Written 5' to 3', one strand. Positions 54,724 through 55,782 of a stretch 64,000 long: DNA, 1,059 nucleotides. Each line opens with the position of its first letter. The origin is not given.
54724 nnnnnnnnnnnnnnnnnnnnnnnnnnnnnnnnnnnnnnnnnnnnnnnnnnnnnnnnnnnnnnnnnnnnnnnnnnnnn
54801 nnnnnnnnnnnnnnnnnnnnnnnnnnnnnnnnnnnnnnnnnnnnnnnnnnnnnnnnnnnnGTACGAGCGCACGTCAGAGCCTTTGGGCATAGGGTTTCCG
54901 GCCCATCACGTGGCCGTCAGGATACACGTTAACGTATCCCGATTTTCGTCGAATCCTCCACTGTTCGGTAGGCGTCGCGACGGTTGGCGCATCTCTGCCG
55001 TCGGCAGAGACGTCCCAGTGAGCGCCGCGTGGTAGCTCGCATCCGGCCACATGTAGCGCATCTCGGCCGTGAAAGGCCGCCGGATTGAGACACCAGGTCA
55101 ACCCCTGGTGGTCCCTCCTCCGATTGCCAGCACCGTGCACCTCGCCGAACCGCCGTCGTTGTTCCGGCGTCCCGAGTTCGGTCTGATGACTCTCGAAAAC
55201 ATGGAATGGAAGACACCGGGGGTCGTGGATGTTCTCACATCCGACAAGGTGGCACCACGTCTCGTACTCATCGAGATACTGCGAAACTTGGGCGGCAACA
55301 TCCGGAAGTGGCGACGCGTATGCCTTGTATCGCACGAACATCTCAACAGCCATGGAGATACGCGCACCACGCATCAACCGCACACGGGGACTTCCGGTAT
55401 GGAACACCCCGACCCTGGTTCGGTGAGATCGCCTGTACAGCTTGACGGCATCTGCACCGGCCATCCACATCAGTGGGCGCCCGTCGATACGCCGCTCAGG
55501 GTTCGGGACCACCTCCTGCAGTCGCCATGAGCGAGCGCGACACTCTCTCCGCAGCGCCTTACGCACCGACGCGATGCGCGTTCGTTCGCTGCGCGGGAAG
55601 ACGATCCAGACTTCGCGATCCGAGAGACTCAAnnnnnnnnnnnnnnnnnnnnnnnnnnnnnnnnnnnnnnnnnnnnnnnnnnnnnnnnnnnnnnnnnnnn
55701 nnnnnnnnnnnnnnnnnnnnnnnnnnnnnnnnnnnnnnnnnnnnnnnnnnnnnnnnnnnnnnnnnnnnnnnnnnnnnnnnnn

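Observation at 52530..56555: ~4 kb low-GC island inserted between a DUF1552 gene and a beheaded cytochrome c gene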

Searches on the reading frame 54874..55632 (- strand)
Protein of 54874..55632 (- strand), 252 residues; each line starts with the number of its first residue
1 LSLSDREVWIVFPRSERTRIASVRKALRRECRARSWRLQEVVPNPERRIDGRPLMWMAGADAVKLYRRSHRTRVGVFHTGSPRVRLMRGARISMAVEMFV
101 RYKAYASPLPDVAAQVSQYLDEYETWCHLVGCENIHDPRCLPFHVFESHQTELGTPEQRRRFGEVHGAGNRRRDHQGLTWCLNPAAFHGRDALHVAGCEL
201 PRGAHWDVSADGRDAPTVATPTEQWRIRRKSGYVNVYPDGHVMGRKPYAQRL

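Call 3: search_protein_families(library=pfam, proteins=[window:54874-55632:-], max_evalue=0.01)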
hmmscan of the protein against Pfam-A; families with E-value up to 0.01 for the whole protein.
window:54874-55632:- (252 aa): 0 families

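Call 4: search_protein_families(library=padloc, proteins=[window:54874-55632:-], max_evalue=0.01)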
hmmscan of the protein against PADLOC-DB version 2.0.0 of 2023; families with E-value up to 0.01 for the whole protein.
window:54874-55632:- (252 aa): 0 families

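Call 11: search_protein_families(library=phrogs, proteins=[window:54874-55632:-], max_evalue=0.1)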
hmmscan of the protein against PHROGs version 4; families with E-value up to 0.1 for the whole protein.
window:54874-55632:- (252 aa): 0 families

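Call 13: search_protein_families(library=ncbifam, proteins=[window:54874-55632:-], max_evalue=0.1)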
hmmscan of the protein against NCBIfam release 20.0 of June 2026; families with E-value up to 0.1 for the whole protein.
window:54874-55632:- (252 aa): 0 families

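Call 26: find_homologous_proteins(query=window:54874-55632:-, max_evalue=0.001)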
Query window:54874-55632:- (252 aa): 44 proteins with E <= 0.001 among 384 candidates.
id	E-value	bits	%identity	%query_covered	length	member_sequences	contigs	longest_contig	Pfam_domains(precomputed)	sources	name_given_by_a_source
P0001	5.6e-172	588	100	100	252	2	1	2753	-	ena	-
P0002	3.5e-119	415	74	100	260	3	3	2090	-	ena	-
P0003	3.6e-104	366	66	98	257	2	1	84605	-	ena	-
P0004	1.5e-91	324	84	63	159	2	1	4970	-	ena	-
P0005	1.0e-89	318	60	100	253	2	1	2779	-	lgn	-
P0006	1.4e-84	301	54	98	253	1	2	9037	-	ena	-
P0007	3.4e-82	294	52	98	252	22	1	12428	-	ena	-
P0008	1.6e-80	288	54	98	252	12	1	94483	-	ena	-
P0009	5.5e-80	286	55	98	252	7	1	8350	-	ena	-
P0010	1.2e-79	285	55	96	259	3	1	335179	-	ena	-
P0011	2.9e-79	284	52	98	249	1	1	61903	-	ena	-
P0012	7.7e-79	283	55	98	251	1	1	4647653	-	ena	-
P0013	1.2e-78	282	65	79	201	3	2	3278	-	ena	-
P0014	1.5e-78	282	51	98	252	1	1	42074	-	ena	-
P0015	3.0e-78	281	53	98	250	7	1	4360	-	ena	-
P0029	2.2e-67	245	46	98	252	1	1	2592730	-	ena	-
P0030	8.5e-64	233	47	98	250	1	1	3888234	-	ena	-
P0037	1.2e-50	190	41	96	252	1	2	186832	-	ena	-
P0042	2.2e-30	124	39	75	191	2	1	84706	-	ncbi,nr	ncbi:MAG TPA: hypothetical protein VGR73_03885 [Bryobacteraceae bacterium]|nr:hypothetical protein [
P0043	4.2e-25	106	39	77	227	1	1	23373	-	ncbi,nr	ncbi:MAG: hypothetical protein JSS68_07800 [Actinobacteria bacterium]|nr:hypothetical protein [Actin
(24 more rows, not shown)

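Call 28: find_encoding_contigs(protein=P0003, flank=6000, max_places=2)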
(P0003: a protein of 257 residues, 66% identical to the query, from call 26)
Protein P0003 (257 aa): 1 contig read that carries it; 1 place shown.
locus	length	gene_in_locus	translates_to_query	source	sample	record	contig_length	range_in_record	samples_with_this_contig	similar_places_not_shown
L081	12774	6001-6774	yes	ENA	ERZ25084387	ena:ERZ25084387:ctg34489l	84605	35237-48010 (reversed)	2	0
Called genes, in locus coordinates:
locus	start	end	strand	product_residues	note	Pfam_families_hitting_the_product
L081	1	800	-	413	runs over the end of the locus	-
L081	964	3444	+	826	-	PF13442:Cytochrome_CBB3 (faint), PF07626:PSD3, PF07637:PSD5, PF07631:PSD4, PF07627:PSCyt3, PF07624:PSD2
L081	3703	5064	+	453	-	PF07586:HXXSHH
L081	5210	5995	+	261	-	-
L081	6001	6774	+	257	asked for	-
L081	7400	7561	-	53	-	-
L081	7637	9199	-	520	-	PF03806:ABG_transport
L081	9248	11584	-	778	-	PF19313:DUF5916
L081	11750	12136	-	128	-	PF01850:PIN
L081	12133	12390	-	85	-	PF07704:PSK_trans_fac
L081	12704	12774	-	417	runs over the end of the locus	PF03033:Glyco_transf_28, PF00201:UDPGT (weak), PF06722:EryCIII-like_C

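Call 29: find_encoding_contigs(protein=P0012, flank=6000, max_places=2)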
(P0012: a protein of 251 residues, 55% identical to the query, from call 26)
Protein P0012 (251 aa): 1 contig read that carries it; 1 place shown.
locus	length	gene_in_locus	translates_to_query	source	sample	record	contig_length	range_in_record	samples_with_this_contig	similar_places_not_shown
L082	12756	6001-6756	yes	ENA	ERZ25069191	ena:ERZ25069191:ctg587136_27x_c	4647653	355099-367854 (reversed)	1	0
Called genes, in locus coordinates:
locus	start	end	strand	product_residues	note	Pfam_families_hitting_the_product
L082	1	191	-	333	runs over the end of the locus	PF12146:Hydrolase_4 (faint), PF00561:Abhydrolase_1, PF12697:Abhydrolase_6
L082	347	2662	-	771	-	PF02897:Peptidase_S9_N, PF00326:Peptidase_S9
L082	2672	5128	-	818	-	PF12704:MacB_PCD, PF02687:FtsX, PF12704:MacB_PCD, PF02687:FtsX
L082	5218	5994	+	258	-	-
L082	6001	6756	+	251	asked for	-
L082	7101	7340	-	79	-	PF13560:HTH_31, PF01381:HTH_3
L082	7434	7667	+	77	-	-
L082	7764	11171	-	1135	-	-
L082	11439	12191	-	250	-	PF00378:ECH_1, PF16113:ECH_2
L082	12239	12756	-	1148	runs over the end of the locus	PF02687:FtsX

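Call 30: find_encoding_contigs(protein=P0029, flank=6000, max_places=2)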
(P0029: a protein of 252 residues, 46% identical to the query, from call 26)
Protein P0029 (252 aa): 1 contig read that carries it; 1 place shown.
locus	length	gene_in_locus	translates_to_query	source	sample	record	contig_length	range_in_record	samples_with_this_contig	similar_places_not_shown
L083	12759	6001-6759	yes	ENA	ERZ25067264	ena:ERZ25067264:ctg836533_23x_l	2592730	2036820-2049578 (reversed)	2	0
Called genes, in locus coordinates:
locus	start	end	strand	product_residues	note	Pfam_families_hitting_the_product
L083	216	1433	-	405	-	PF02566:OsmC (faint)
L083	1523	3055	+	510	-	PF00939:Na_sulph_symp, PF03600:CitMHS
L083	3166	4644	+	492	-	PF03235:GmrSD_N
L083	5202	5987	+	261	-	-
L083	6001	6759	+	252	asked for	-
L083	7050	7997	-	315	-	PF02628:COX15-CtaA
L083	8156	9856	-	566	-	PF01011:PQQ, PF13360:PQQ_2, PF13570:Beta-prop_ACSF4 (faint), PF01011:PQQ, PF13360:PQQ_2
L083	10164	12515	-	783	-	PF01590:GAF (faint), PF07228:SpoIIE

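Call 31: find_encoding_contigs(protein=P0030, flank=6000, max_places=2)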
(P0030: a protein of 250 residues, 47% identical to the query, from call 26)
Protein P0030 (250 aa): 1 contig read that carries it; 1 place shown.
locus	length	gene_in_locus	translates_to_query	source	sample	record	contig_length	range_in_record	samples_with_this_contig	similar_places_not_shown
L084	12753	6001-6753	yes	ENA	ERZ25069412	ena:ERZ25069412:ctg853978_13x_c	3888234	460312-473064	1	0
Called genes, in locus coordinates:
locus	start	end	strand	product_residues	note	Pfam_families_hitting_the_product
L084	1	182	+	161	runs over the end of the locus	PF01668:SmpB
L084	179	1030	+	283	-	PF01370:Epimerase, PF04321:RmlD_sub_bind, PF02719:Polysacc_synt_2 (weak), PF16363:GDP_Man_Dehyd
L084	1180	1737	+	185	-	PF28009:SCO5918, PF15919:HicB_lk_antitox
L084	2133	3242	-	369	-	PF01266:DAO, PF07992:Pyr_redox_2 (faint), PF13450:NAD_binding_8 (faint)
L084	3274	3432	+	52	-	-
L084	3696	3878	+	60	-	-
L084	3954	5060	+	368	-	PF01370:Epimerase, PF04321:RmlD_sub_bind, PF16363:GDP_Man_Dehyd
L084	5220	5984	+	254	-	-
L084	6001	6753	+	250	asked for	-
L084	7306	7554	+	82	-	-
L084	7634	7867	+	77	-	-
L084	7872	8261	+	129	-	PF01850:PIN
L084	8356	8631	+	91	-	-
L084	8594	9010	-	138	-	-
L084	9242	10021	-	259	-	PF22558:REase-ARP (weak)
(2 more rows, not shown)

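Call 32: find_encoding_contigs(protein=P0037, flank=6000, max_places=2)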
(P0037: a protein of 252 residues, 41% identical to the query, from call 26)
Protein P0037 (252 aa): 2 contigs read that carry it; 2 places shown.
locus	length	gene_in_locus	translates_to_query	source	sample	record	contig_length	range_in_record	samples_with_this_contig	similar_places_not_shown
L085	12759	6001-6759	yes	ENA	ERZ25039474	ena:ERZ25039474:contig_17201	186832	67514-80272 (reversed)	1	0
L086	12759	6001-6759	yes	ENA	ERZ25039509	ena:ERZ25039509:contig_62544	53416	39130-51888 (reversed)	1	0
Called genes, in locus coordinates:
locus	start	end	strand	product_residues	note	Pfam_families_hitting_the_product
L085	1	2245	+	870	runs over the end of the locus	PF00270:DEAD, PF04851:ResIII (weak), PF13307:Helicase_C_2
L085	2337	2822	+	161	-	PF00239:Resolvase (weak)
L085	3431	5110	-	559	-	PF00515:TPR_1 (faint), PF18733:HEPN_LA2681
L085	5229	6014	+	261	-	-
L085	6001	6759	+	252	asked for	-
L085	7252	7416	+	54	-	-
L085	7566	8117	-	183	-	PF00239:Resolvase, PF02796:HTH_7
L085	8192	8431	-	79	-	-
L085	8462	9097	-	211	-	-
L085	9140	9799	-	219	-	-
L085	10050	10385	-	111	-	-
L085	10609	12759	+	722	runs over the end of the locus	PF13491:FtsK_4TM (faint), PF17854:FtsK_alpha, PF01580:FtsK_SpoIIIE, PF09397:FtsK_gamma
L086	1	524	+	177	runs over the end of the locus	-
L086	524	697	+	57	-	-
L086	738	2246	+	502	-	PF13307:Helicase_C_2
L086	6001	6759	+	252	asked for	-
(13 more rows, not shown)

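Call 33: find_encoding_contigs(protein=P0042, flank=6000, max_places=2)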
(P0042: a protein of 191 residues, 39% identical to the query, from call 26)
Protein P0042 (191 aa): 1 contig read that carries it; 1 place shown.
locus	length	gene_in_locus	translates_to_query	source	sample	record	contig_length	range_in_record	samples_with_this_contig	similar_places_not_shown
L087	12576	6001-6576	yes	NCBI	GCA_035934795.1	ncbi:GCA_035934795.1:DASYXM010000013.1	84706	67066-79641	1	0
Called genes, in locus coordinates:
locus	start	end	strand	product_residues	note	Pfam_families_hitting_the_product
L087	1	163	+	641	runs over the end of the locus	PF02776:TPP_enzyme_N, PF00205:TPP_enzyme_M, PF02775:TPP_enzyme_C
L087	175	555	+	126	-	PF13442:Cytochrome_CBB3, PF00034:Cytochrom_C (faint)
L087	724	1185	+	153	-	PF00111:Fer2 (weak), PF01799:Fer2_2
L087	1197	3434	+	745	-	PF20256:MoCoBD_2, PF02738:MoCoBD_1, PF20256:MoCoBD_2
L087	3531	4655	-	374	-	PF01436:NHL (weak)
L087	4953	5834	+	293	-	-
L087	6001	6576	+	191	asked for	-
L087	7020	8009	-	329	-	PF00941:FAD_binding_5, PF03450:CO_deh_flav_C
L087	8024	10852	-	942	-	PF00111:Fer2 (weak), PF01799:Fer2_2, PF01315:Ald_Xan_dh_C, PF02738:MoCoBD_1, PF20256:MoCoBD_2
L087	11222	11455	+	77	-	PF19891:DUF6364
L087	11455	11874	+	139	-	PF01850:PIN, PF13470:PIN_3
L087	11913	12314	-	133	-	PF01850:PIN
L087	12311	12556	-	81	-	PF01402:RHH_1 (weak)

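Call 34: find_encoding_contigs(protein=P0043, flank=6000, max_places=2)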
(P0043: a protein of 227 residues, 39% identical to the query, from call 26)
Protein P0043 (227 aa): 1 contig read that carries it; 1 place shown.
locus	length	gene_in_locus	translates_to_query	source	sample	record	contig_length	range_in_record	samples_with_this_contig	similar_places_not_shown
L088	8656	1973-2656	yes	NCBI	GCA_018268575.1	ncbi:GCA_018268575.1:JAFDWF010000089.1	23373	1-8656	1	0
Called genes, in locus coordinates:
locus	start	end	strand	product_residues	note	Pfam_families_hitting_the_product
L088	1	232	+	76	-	?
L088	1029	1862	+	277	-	-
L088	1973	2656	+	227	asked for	-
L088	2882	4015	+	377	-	PF13177:DNA_pol3_delta2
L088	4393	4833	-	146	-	PF10066:DUF2304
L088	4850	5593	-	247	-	PF00535:Glycos_transf_2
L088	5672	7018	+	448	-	PF00672:HAMP, PF00512:HisKA, PF02518:HATPase_c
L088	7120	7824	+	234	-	PF00072:Response_reg, PF00486:Trans_reg_C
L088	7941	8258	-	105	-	PF12840:HTH_20, PF01022:HTH_5, PF12802:MarR_2 (weak)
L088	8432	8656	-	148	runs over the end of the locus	PF10604:Polyketide_cyc2 (weak), PF08327:AHSA1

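Call 43: search_solved_structures(query=A4, max_evalue=10)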
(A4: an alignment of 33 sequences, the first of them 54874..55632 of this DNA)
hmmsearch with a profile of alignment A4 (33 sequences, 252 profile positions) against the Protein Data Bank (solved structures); distinct sequences matched with E-value up to 10: 2.
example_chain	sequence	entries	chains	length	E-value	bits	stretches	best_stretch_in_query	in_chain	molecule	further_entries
8jx4_A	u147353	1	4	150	0.22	13.8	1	172-213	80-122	PeiW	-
8ahk_A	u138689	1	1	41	0.46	12.8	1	129-150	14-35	AG41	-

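Call 47: predict_structure(alignment_id=A4)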
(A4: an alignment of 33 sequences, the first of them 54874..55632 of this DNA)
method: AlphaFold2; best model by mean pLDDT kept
length: 252 residues; sequences in the alignment: 33
mean_pLDDT: 90.2   pTM: 0.84
mean pLDDT of the five models: 90.2, 88.5, 88.1, 87.1, 87.0
residues with pLDDT >= 90: 159; 70-90: 86; 50-70: 7; < 50: 0
segments of 3 or more residues with pLDDT < 50: none
pLDDT, mean of each block of 10 residues (from residue 1): 79 95 98 97 88 88 92 95 81 87 94 98 93 89 86 91 94 93 90 87 93 80 84 90 91 92
secondary structure, 60 per line:
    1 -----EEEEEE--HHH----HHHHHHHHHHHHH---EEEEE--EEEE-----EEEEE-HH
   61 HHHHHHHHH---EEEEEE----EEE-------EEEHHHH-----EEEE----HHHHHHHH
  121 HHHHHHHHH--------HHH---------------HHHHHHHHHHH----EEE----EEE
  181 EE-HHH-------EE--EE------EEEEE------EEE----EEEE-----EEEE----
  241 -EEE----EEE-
elements in order: E6-11 H21-33 E37-41 E44-47 E53-57 H59-69 E73-78 E83-85 E93-95 H96-99 E105-108 H113-129 H156-166 E171-173 E178-182 E206-210 E217-219 E224-227 E233-236 E242-244 E249-251

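Call 51: fold_search(model_id=the predicted structure, library=pdb)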
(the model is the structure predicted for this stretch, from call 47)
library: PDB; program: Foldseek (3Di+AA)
matches with E <= 10: 1010; with E <= 0.001: 0
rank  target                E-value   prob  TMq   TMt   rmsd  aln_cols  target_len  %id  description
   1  4heq_A                3.7e-02  0.75  0.26  0.40   7.9       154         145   14  The crystal structure of flavodoxin from Desulfovibrio gigas (released 2013-01-30)
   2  5zhn_B                4.7e-02  0.30  0.23  0.24  14.5       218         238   13  Crystal structure of TrmD from Pseudomonas aeruginosa in complex with active-site inhibitor (released 2019-03-27)
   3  5bv2_Q                5.4e-02  0.38  0.20  0.08   8.1       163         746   12  Crystal structure of E. coli HPII catalase variant (released 2015-06-24)
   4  8e1v_B                6.4e-02  0.18  0.23  0.19  18.7       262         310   12  Asp1 kinase in complex with ADPNP Mg IP6 (released 2022-11-30)
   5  8e92_A                6.4e-02  0.07  0.16  0.08  20.7       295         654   12  D-cycloserine and glutamate bound Human GluN1a-GluN2C NMDA receptor in intact conformation (released 2022-12-07)
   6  1xn1_E                7.3e-02  0.63  0.20  0.33  11.1       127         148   12  Crystal Structure Of Lumazine Synthase From Brucella Abortus (Orthorhombic Form At 3.05 Angstroms) (released 2005-09-27)
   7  1j9e                  7.3e-02  0.38  0.17  0.26   6.7        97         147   11  Low Temperature (100K) Crystal Structure of Flavodoxin D. vulgaris S35C Mutant at 1.44 Angstrom Resolution (released 2001-09-05)
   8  6whu_A                7.7e-02  0.23  0.20  0.08  13.2       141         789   11  GluN1b-GluN2B NMDA receptor in complex with SDZ 220-040 and L689,560, class 1 (released 2020-08-05)
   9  2fx2                  8.2e-02  0.35  0.22  0.33   7.6       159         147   10  COMPARISON OF THE CRYSTAL STRUCTURES OF A FLAVODOXIN IN ITS THREE OXIDATION STATES AT CRYOGENIC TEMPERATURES (released 1993-10-31)
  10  5wyr_B                8.2e-02  0.25  0.23  0.24  14.9       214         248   11  Crystal structure and catalytic mechanism of the essential m1G37 tRNA methyltransferase TrmD from Pseudomonas aerugino (released 2017-12-20)
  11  5yog                  9.3e-02  0.54  0.25  0.38   8.0       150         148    9  Crystal Structure of flavodoxin with engineered disulfide bond N14C-C93 (released 2018-03-14)
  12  1akq                  9.3e-02  0.33  0.22  0.33   8.9       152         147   10  D95A OXIDIZED FLAVODOXIN MUTANT FROM D. VULGARIS (released 1998-12-02)
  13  5zhn_A                9.3e-02  0.16  0.21  0.22  16.3       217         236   13  Crystal structure of TrmD from Pseudomonas aeruginosa in complex with active-site inhibitor (released 2019-03-27)
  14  5bv2_P                9.9e-02  0.20  0.18  0.08   8.5       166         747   10  Crystal structure of E. coli HPII catalase variant (released 2015-06-24)
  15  5fkz                  9.9e-02  0.15  0.20  0.09  18.6       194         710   12  Structure of E.coli Constitutive lysine decarboxylase (released 2016-09-21)
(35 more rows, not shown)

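Call 65: find_related_loci(query=A4, collection=viral_contigs, flank=4000)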
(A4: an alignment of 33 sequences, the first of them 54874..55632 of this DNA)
Query A4 (252 aa) in viral_contigs; peptide patterns used: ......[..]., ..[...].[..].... (x = any residue, [..] = any of these).
5 stretches matched a pattern, but none encodes a relative of the query by tblastn (E <= 1e-3).

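Call 66: find_related_loci(query=A4, collection=metagenome_contigs, flank=4000)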
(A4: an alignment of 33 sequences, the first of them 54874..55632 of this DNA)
Query A4 (252 aa) in metagenome_contigs; peptide patterns used: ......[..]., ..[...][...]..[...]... (x = any residue, [..] = any of these).
323 stretches matched a pattern; 40 encode a relative of the query (tblastn E <= 1e-3); 40 distinct loci.
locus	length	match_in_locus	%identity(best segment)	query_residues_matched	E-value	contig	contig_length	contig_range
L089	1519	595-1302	41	7-242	3e-49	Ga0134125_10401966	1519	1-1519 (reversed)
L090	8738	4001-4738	39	1-242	4e-47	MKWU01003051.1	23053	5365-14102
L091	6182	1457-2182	36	7-247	2e-45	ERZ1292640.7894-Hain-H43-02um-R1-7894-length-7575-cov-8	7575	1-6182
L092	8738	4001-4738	37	7-252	7e-45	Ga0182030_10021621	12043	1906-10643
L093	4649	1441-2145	39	7-240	2e-42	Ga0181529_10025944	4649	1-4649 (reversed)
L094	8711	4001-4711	36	7-242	7e-41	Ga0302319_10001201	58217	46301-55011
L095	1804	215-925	36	7-242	2e-41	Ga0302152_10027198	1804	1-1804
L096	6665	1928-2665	36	7-252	1e-40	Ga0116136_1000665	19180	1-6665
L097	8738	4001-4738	36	7-252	1e-40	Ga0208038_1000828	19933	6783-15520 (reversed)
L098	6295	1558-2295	36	7-252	8e-41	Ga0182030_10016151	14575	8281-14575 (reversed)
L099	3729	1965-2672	37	7-242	8e-41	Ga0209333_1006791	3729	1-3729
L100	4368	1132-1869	36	7-252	1e-40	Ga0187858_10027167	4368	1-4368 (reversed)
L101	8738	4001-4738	36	7-252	8e-41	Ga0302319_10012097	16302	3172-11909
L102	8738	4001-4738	36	7-252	1e-40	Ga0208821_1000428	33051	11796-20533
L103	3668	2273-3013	38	7-252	2e-40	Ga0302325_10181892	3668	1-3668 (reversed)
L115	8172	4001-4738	34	7-252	1e-37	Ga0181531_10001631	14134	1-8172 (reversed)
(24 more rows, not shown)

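Call 70: search_protein_representatives(alignment_id=A4)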
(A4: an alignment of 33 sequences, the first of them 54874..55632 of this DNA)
Query: 33 sequences, 252 profile positions. Proteins with E-value up to 0.001 (for the whole library): 347; up to 1e-10: 309; up to 1e-30: 236. The best 150 are listed.
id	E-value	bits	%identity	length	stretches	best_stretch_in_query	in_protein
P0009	6.4e-118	408.8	-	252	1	1-250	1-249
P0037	3.8e-93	327.7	-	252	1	2-243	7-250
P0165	7.8e-83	293.9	-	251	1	1-249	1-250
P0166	5.4e-82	291.1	-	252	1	1-249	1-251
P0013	1.1e-81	290.2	-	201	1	52-250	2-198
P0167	8.9e-80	283.8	-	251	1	3-248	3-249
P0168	5.4e-79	281.3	-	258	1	1-247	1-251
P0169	5.8e-78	277.9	-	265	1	2-242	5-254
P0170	1.2e-76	273.6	-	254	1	1-249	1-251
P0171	2.1e-75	269.5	-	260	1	3-249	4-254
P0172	7.7e-75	267.7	-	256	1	3-248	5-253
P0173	2.5e-74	266.0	-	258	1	4-249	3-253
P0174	2.1e-73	263.0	-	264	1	3-248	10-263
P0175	4.6e-73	261.9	-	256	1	1-248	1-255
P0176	1.7e-72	260.0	-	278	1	2-249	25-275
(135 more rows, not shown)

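Call 71: fold_search(model_id=the predicted structure, library=viral)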
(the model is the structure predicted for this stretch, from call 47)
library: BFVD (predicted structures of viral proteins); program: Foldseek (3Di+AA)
matches with E <= 10: 406; with E <= 0.001: 0
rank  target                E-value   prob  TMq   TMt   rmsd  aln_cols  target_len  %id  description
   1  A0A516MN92            4.4e-02  0.38  0.22  0.16   8.9       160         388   13  (no name in the UniProt tables at hand)
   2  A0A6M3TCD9            4.4e-02  0.16  0.23  0.21  19.1       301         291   12  (no name in the UniProt tables at hand)
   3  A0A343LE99            7.7e-02  0.06  0.16  0.13  15.9       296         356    8  Replicative DNA helicase [Leptospira phage LE3]
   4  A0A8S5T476            8.1e-02  0.12  0.17  0.13  19.5       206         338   10  Integrase [Siphoviridae sp. ctfbh2]
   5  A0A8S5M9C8            8.7e-02  0.06  0.14  0.13  19.4       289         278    9  AAA domain protein [Siphoviridae sp. ctv4j104]
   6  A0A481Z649            1.4e-01  0.66  0.24  0.20   6.8       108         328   10  Resolvase [Pithovirus LCPAC104]
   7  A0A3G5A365            1.4e-01  0.51  0.22  0.36   6.8       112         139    8  Ribose-phosphate pyrophosphokinase (Fragment) [Harvfovirus sp.]
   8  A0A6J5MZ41            1.9e-01  0.03  0.14  0.07  21.5       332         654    6  Prim_Pol domain containing protein [uncultured Caudovirales phage]
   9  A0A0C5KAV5            2.0e-01  0.13  0.16  0.17  12.3       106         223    9  (no name in the UniProt tables at hand)
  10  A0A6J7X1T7            2.0e-01  0.12  0.26  0.06  26.7       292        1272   11  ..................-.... domain-containing protein [uncultured Caudovirales phage]
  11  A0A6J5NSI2            2.3e-01  0.08  0.22  0.12  19.1       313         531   13  Phage-like element PBSX protein, XkdF [uncultured Caudovirales phage]
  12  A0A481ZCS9            2.8e-01  0.14  0.20  0.15   7.6       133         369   11  von Willebrand factor type A domain protein [Pithovirus LCPAC403]
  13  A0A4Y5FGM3            2.9e-01  0.20  0.21  0.19  10.8       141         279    9  Uncharacterized protein [Lactobacillus phage 3-521]
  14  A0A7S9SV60            3.5e-01  0.57  0.15  0.11   2.7        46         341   13  Glycosyltransferase [Virus NIOZ-UU159]
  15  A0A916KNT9            3.5e-01  0.23  0.21  0.27   6.8       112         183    7  Caspase-like protein [Adoxophyes honmai entomopoxvirus 'L']
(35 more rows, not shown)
